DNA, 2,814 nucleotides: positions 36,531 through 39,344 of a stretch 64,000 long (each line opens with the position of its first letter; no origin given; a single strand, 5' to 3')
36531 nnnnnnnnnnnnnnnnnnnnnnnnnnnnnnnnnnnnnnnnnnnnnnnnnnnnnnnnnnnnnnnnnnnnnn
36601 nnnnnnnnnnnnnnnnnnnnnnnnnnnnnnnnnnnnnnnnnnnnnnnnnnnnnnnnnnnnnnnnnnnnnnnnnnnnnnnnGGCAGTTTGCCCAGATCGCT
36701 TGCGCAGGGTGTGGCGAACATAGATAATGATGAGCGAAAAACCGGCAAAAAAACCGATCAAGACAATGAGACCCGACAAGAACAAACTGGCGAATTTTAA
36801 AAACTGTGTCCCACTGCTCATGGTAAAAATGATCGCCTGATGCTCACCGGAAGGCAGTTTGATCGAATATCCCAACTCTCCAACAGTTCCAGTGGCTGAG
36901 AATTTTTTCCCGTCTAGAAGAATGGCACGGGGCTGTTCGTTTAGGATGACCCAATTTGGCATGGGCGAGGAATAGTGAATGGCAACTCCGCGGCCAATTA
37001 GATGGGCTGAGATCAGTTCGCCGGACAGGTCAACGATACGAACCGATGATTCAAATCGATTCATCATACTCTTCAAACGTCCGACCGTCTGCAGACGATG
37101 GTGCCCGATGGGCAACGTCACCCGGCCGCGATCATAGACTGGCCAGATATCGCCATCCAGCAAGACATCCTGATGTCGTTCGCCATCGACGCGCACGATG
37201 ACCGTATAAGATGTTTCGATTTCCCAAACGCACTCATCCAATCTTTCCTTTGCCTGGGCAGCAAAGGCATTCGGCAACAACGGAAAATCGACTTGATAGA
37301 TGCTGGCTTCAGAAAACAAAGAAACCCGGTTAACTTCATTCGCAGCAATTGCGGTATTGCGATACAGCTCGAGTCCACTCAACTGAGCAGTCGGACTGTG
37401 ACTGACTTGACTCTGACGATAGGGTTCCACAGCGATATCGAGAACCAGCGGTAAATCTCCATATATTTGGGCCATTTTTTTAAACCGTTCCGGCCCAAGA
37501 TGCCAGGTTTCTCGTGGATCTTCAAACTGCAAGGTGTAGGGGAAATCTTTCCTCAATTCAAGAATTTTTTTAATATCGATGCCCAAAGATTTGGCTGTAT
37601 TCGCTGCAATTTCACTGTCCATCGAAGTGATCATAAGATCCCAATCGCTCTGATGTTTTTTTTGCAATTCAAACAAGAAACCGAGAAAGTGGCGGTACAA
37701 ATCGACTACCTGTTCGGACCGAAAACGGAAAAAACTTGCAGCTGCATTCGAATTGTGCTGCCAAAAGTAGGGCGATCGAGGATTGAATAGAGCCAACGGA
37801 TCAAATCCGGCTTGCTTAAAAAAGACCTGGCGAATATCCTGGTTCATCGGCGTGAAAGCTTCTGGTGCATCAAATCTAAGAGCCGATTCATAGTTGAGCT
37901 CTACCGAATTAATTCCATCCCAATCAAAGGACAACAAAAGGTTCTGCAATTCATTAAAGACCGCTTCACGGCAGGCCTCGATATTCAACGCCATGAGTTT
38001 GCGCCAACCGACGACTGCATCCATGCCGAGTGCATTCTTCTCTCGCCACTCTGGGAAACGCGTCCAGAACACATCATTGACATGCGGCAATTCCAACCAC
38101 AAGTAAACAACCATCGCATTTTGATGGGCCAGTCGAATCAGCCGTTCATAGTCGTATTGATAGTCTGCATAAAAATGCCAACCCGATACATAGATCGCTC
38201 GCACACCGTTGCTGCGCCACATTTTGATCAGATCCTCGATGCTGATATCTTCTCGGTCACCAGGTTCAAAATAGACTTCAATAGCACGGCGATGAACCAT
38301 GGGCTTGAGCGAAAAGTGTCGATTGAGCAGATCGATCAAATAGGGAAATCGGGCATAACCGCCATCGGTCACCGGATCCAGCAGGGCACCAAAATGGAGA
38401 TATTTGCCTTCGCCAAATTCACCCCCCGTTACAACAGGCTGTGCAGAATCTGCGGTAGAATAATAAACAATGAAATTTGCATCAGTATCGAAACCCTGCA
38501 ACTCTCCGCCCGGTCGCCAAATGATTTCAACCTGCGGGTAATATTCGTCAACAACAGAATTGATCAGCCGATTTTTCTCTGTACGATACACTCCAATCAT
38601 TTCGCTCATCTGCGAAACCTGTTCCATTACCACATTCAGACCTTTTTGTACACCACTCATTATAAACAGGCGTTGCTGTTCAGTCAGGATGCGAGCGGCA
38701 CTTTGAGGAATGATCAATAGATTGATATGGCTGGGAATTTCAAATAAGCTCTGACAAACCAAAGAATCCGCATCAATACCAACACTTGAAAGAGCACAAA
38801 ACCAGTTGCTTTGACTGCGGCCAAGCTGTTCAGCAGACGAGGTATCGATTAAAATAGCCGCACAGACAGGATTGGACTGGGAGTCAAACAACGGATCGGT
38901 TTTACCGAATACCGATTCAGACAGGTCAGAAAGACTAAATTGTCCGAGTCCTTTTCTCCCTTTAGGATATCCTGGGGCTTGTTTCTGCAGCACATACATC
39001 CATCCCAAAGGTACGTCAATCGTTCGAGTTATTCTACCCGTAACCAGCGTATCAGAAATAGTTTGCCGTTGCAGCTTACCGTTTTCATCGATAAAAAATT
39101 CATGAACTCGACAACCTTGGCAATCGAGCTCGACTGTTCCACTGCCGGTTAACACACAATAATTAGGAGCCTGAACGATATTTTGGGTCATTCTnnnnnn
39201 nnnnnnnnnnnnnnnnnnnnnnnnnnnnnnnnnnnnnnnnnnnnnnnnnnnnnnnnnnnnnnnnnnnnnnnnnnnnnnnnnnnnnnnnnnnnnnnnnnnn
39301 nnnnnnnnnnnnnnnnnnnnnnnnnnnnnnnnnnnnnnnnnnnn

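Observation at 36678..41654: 1658-aa multidomain protein: GHL10-like / DUF2334-like / GHL10-like with a C-terminal TM anchor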

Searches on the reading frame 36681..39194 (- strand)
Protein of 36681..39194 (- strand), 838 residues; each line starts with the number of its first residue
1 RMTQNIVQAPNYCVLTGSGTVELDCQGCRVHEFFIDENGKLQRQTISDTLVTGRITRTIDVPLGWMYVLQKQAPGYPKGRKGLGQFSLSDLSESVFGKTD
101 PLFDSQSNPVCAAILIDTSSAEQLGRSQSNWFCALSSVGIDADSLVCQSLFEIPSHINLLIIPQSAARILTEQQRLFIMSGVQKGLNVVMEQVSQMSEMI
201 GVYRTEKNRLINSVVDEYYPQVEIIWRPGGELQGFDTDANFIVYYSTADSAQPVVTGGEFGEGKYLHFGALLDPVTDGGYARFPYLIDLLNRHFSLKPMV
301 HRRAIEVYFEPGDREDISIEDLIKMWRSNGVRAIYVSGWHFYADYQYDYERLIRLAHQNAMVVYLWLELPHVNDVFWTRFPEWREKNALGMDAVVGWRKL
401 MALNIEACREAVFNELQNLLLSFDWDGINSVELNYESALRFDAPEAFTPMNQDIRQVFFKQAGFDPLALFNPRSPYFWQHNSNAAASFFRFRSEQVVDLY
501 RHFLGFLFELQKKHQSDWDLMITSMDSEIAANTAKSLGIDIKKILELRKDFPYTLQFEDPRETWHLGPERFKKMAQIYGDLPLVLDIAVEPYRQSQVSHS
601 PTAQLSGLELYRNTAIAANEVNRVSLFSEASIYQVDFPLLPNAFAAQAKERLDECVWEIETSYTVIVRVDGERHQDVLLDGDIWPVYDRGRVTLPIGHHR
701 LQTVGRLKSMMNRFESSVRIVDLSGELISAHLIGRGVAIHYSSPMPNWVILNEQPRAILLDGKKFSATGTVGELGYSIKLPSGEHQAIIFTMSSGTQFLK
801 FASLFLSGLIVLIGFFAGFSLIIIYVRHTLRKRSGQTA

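Call 40: predict_structure(alignment_id=A3)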
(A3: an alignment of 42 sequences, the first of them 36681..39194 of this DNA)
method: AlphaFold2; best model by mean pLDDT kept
length: 838 residues; sequences in the alignment: 42
mean_pLDDT: 89.5   pTM: 0.81
mean pLDDT of the five models: 89.5, 89.0, 87.5, 87.4, 87.4
residues with pLDDT >= 90: 597; 70-90: 186; 50-70: 31; < 50: 24
segments of 3 or more residues with pLDDT < 50: 77-97
pLDDT, mean of each block of 10 residues (from residue 1): 74 90 88 85 85 90 90 59 34 49 82 95 94 96 94 91 96 95 96 95 91 95 92 90 95 95 96 91 96 94 95 89 95 91 81 97 93 89 96 88 96 94 95 88 94 97 97 96 96 96 97 94 93 92 96 94 88 90 91 74 92 90 90 93 95 87 93 89 92 96 76 75 96 92 95 94 91 94 96 67 83 93 91 70
secondary structure, 60 per line:
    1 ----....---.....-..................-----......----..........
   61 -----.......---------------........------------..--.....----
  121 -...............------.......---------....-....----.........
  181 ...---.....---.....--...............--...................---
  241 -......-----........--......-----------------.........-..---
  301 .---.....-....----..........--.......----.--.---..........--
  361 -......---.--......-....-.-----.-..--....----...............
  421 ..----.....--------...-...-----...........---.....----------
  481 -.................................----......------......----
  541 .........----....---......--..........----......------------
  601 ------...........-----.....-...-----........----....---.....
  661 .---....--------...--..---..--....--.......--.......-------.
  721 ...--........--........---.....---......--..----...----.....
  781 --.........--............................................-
elements in order (helices of 4 or more, strands of 3 or more residues): E5-8 E12-16 E18-35 E41-46 E51-60 E66-72 H88-95 E112-116 H122-136 E143-146 E159-162 H164-167 H172-183 E187-191 H195-199 E202-216 E219-237 E242-247 E253-260 E263-268 H286-294 E305-309 H311-314 H319-328 E331-337 H349-358 E362-367 H374-379 E398-401 H406-422 E427-431 H452-462 H466-470 H482-514 E519-524 H531-536 H541-549 E554-557 H561-566 H569-578 E583-588 H607-617 E623-627 H637-644 E649-652 E656-661 E665-668 E677-679 E691-694 E697-703 H706-712 E720-723 E726-733 E736-743 E747-751 E755-760 E769-771 E776-780 E783-791 H794-837

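Call 43: fold_search(model_id=the predicted structure, library=pdb)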
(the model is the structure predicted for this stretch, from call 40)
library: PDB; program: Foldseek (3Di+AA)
matches with E <= 10: 1451; with E <= 0.001: 258
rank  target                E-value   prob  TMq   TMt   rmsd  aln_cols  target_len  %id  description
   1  9cgy                  1.3e-10  1.00  0.31  0.31  11.9       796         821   10  Structure of the Pel modification enzyme PelA from Pseudomonas thermotolerans (released 2025-05-14)
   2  3wno_A                2.2e-09  1.00  0.22  0.25  26.9       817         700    8  D308A mutant of Bacillus circulans T-3040 cycloisomaltooligosaccharide glucanotransferase complexed with cycloisomalto (released 2014-02-05)
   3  6lvw                  5.6e-09  1.00  0.27  0.33  20.6       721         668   10  Polyextremophilic Beta-galactosidase from the Antarctic haloarchaeon Halorubrum lacusprofundi (released 2020-10-28)
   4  6y2k                  9.7e-09  1.00  0.29  0.36   6.8       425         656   12  Crystal structure of beta-galactosidase from the psychrophilic Marinomonas ef1 (released 2020-05-20)
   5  6s00_A                1.6e-08  1.00  0.27  0.43  20.2       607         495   11  Crystal structure of an inverting family GH156 exosialidase from uncultured bacterium pG7 in complex with N-acetylneur (released 2019-11-06)
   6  8ibt_A                2.5e-08  1.00  0.18  0.21   8.4       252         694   17  Crystal structure of GH42 beta-galactosidase BiBga42A from Bifidobacterium longum subspecies infantis E318S mutant in  (released 2023-06-07)
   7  4fnr_A                2.5e-08  1.00  0.24  0.27  19.6       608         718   10  Crystal structure of GH36 alpha-galactosidase AgaA from Geobacillus stearothermophilus (released 2012-10-03)
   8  4qaw_H                2.6e-08  1.00  0.19  0.28  18.2       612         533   12  Structure of modular Xyn30D from Paenibacillus barcinonensis (released 2014-10-08)
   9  1kwg                  3.1e-08  1.00  0.29  0.37   6.6       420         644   11  Crystal structure of Thermus thermophilus A4 beta-galactosidase (released 2002-09-18)
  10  6rzd_A                3.7e-08  1.00  0.27  0.44  20.2       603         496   11  Crystal structure of an inverting family GH156 exosialidase from uncultured bacterium pG7 (released 2019-11-06)
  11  5oq3                  4.9e-08  1.00  0.29  0.61   5.7       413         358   10  High resolution structure of the functional region of Cwp19 from Clostridium difficile (released 2017-11-01)
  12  8pxu_A                4.9e-08  1.00  0.22  0.27  24.5       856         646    9  Targeting extended blood antigens by Akkermansia muciniphila enzymes unveils a missing link for generating universal d (released 2024-02-28)
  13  4qaw_D                4.9e-08  1.00  0.18  0.26  18.2       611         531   12  Structure of modular Xyn30D from Paenibacillus barcinonensis (released 2014-10-08)
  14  8ibt_B                5.8e-08  1.00  0.18  0.21   7.7       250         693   16  Crystal structure of GH42 beta-galactosidase BiBga42A from Bifidobacterium longum subspecies infantis E318S mutant in  (released 2023-06-07)
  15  4uzs_C                6.1e-08  1.00  0.18  0.22   5.2       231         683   13  Crystal structure of Bifidobacterium bifidum beta-galactosidase (released 2015-09-30)
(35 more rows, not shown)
